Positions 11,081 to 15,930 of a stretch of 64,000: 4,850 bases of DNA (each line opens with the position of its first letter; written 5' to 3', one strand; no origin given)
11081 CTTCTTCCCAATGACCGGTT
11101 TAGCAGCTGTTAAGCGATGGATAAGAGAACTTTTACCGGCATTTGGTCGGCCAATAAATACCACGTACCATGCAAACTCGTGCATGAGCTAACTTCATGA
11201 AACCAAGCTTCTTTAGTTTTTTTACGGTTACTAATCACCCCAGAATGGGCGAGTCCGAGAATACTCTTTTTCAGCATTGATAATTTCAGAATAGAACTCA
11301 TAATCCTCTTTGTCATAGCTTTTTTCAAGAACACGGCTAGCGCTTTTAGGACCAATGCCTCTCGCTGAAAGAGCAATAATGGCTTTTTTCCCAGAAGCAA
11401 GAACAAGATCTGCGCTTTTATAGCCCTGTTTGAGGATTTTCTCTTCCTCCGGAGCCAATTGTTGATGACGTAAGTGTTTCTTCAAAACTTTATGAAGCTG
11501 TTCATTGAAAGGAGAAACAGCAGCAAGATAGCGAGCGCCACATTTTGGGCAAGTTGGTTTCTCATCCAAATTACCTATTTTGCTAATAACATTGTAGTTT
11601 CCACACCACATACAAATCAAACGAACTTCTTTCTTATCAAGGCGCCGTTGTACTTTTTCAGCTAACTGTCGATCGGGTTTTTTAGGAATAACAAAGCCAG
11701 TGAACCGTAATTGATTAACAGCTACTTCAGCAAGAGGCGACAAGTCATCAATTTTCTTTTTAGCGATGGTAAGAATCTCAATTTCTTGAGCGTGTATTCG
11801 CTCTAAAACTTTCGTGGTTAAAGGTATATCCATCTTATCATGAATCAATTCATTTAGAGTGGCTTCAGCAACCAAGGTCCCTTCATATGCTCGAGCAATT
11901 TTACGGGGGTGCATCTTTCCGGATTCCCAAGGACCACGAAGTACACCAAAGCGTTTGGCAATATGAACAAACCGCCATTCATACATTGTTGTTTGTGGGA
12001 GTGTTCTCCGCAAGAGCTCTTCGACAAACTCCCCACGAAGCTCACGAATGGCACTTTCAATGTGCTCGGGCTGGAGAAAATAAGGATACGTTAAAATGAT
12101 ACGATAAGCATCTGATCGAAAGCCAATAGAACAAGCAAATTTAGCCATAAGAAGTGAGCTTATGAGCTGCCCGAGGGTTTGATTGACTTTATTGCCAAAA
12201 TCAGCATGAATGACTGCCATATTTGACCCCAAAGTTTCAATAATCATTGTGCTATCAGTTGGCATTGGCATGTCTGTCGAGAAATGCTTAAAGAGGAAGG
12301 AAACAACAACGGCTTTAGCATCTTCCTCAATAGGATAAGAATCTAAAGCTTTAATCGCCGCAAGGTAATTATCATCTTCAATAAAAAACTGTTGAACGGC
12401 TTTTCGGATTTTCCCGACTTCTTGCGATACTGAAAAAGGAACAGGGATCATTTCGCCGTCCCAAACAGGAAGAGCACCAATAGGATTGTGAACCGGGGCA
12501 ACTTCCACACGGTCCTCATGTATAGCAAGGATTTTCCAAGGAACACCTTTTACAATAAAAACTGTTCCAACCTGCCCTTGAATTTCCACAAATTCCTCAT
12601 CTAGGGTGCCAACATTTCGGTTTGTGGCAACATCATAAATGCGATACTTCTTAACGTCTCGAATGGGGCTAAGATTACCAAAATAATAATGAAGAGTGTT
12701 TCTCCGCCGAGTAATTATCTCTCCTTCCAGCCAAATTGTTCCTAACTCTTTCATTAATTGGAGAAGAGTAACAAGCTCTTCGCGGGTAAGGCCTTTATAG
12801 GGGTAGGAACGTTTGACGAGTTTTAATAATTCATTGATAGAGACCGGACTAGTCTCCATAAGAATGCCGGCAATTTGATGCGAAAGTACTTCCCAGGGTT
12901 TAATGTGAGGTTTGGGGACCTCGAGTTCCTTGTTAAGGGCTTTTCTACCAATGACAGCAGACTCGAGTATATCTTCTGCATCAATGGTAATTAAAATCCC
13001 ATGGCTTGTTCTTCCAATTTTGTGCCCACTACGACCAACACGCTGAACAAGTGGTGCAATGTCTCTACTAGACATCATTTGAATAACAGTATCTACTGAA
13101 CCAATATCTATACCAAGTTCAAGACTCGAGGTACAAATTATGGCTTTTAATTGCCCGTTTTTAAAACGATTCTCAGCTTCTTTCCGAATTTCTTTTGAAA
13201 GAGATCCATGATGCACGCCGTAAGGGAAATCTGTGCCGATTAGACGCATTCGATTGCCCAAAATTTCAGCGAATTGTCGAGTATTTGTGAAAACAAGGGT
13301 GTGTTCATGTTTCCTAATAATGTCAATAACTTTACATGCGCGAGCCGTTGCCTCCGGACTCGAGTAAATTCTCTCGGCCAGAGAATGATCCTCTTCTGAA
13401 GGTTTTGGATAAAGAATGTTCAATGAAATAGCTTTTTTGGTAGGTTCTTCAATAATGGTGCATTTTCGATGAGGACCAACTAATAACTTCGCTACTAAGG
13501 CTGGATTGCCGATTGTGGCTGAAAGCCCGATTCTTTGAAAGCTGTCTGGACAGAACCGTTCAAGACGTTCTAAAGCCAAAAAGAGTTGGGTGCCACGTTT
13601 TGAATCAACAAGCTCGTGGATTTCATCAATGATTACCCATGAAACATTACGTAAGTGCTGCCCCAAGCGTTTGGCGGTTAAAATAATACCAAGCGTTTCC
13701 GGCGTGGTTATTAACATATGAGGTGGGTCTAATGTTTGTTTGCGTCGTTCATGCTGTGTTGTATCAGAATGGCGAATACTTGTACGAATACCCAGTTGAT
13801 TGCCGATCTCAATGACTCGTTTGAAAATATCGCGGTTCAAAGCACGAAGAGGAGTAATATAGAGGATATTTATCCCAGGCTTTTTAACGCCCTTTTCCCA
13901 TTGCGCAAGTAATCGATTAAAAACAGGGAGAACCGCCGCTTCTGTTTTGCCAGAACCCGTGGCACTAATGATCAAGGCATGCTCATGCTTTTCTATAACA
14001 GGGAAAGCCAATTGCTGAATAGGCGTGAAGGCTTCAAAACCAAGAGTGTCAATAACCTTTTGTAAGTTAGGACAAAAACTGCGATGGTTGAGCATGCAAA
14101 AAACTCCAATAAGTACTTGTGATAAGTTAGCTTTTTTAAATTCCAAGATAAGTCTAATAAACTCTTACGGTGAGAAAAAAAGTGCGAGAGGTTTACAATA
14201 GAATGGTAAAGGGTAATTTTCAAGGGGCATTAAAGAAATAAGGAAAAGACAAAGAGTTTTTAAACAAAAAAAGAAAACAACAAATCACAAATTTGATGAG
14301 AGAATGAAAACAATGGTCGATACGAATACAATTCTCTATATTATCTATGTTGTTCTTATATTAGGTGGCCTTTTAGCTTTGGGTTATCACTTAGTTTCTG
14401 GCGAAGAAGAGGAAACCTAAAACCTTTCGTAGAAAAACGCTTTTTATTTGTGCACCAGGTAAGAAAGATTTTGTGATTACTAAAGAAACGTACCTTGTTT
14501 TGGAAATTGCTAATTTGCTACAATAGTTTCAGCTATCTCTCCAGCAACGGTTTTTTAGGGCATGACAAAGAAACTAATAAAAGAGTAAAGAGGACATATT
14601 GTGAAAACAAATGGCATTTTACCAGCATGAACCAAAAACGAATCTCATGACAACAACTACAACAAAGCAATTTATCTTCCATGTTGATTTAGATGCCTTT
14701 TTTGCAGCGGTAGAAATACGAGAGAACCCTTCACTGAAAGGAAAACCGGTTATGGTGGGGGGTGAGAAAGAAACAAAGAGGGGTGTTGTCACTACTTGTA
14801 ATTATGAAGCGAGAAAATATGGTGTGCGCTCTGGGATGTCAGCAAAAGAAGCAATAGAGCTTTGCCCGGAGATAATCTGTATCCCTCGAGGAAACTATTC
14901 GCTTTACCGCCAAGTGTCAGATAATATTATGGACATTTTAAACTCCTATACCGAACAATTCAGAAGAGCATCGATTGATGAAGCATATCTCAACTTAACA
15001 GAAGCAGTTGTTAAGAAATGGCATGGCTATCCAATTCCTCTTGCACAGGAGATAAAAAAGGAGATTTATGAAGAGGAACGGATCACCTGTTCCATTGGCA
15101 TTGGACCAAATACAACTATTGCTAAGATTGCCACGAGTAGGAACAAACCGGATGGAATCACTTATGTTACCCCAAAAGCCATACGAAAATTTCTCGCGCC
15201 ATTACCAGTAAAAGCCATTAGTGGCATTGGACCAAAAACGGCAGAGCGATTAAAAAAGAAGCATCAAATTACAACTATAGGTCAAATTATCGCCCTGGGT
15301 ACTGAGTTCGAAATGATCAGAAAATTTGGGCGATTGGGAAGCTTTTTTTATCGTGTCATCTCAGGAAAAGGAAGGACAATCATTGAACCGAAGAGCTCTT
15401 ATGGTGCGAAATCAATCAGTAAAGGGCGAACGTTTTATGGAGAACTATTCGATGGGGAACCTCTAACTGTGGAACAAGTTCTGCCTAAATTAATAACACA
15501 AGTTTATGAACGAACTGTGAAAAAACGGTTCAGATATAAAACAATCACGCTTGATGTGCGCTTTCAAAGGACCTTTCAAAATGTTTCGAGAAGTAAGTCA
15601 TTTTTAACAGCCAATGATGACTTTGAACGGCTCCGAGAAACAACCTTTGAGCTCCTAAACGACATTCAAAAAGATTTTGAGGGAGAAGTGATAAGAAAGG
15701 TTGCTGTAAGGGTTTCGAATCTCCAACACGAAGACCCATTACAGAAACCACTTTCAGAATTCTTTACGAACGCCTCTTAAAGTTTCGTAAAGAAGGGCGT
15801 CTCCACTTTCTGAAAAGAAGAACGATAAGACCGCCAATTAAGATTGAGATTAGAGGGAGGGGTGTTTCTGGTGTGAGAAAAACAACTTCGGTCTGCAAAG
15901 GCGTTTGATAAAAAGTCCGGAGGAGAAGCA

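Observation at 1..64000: CTCGAG behaves like a highly iterated palindrome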

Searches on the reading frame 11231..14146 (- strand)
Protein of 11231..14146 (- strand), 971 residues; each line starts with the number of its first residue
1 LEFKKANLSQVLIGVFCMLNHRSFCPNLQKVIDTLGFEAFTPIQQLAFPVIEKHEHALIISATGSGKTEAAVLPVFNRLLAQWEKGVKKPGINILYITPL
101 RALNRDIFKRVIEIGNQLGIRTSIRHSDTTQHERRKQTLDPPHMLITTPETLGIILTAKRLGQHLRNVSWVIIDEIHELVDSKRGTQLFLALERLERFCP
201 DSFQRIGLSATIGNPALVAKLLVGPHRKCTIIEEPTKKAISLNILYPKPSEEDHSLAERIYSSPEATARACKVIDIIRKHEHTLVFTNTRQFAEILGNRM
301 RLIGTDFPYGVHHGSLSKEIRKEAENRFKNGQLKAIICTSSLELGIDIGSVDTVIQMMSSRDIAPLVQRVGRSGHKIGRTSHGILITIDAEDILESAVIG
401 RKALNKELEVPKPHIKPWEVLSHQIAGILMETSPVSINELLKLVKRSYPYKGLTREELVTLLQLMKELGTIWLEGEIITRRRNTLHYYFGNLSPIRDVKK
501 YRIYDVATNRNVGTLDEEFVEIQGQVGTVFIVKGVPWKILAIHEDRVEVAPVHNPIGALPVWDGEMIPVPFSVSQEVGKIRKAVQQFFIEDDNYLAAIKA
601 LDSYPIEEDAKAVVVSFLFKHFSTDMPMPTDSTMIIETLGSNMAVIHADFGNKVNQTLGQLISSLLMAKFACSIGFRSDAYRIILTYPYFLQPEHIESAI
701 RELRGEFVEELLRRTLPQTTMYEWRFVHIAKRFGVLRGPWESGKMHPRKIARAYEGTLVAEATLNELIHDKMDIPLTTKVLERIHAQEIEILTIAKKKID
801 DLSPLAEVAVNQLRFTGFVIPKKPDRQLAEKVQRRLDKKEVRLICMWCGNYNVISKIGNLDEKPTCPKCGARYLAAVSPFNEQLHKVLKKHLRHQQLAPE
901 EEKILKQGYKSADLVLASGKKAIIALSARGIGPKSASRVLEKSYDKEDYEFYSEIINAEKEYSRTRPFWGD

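Call 7: search_protein_families(library=ncbifam, proteins=[window:11231-14146:-])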
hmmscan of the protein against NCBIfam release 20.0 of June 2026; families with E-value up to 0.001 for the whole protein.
window:11231-14146:- (971 aa): 33 families (the best 25 are shown)
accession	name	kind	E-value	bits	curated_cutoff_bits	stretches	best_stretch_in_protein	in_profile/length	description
NF010338.0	PRK13767.1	equivalog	4.3e-148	495.1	849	1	37-806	31-835/877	ATP-dependent helicase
TIGR04121.1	DEXH_lig_assoc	equivalog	1.7e-111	373.4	850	1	42-806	16-774/804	ligase-associated DNA damage response DEXH box helicase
NF007284.0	PRK09751.1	equivalog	2.8e-82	276.7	1496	3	37-300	27-312/1538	ATP-dependent helicase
TIGR03817.1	DECH_helic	hypoth_equivalog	1.4e-33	116.2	874.1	1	26-431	23-427/742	helicase/secretion neighborhood putative DEAH-box helicase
NF002654.0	PRK02362.1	equivalog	2.1e-23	82.6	887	1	28-300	12-263/739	ATP-dependent DNA helicase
NF053631.1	RNA_helic_CshA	equivalog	1.6e-21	76.7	646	1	26-380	8-334/434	degradosome RNA helicase CshA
NF008744.0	PRK11776.1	equivalog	8.5e-20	70.7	524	1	26-388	13-345/460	ATP-dependent RNA helicase DbpA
NF001308.0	PRK00254.1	equivalog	2.3e-19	69.1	1216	1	28-294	12-252/720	ATP-dependent DNA helicase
NF008394.0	PRK11192.1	equivalog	3e-18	65.9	507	1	26-384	12-348/441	ATP-dependent RNA helicase SrmB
NF003390.0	PRK04537.1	equivalog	7.3e-18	64.9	732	1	25-378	17-352/572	ATP-dependent RNA helicase RhlB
NF053711.1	RNA_heli_RhlE1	exception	2.2e-17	62.9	750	2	27-181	11-162/434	RNA helicase RhlE1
NF040935.1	helicase_Hel308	equivalog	1.1e-16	60.2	1200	1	27-296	14-263/704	ATP-dependent DNA helicase Hel308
NF007882.0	PRK10590.1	equivalog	1.6e-15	57.1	743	2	26-182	10-164/456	ATP-dependent RNA helicase RhlE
NF053636.1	DDHlcsCsdAPsy1082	equivalog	5.5e-15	54.9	890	1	26-388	12-346/512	DEAD/DEAH box helicase CsdA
NF002340.1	PRK01297.1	equivalog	1.1e-14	54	564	1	24-392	8-356/372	ATP-dependent RNA helicase RhlB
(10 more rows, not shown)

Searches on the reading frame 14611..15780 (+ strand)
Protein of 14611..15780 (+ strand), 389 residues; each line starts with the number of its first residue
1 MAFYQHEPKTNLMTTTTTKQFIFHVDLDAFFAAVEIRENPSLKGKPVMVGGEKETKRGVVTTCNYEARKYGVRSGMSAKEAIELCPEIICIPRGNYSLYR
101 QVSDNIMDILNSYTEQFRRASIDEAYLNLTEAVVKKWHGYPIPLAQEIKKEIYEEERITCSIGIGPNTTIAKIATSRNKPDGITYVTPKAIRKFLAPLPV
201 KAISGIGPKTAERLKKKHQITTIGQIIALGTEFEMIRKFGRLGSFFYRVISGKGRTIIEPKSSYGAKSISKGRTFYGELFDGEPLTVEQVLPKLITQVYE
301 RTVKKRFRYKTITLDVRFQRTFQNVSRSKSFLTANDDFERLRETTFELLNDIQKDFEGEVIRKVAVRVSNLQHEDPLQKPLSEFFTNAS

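Call 20: search_protein_families(library=pfam, proteins=[window:14611-15780:+], max_evalue=0.00001)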
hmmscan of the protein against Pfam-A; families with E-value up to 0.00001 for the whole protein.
window:14611-15780:+ (389 aa): 3 families
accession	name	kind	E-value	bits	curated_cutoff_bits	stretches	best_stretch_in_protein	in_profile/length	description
PF00817.25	IMS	-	1.4e-49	168.3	23.2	1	25-175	1-147/148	impB/mucB/samB family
PF11799.13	IMS_C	-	9.7e-16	58.6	20.7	1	267-379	2-107/109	impB/mucB/samB family C-terminal domain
PF11798.14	IMS_HHH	-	1.4e-06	28.6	24.4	1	188-216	1-29/32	IMS family HHH motif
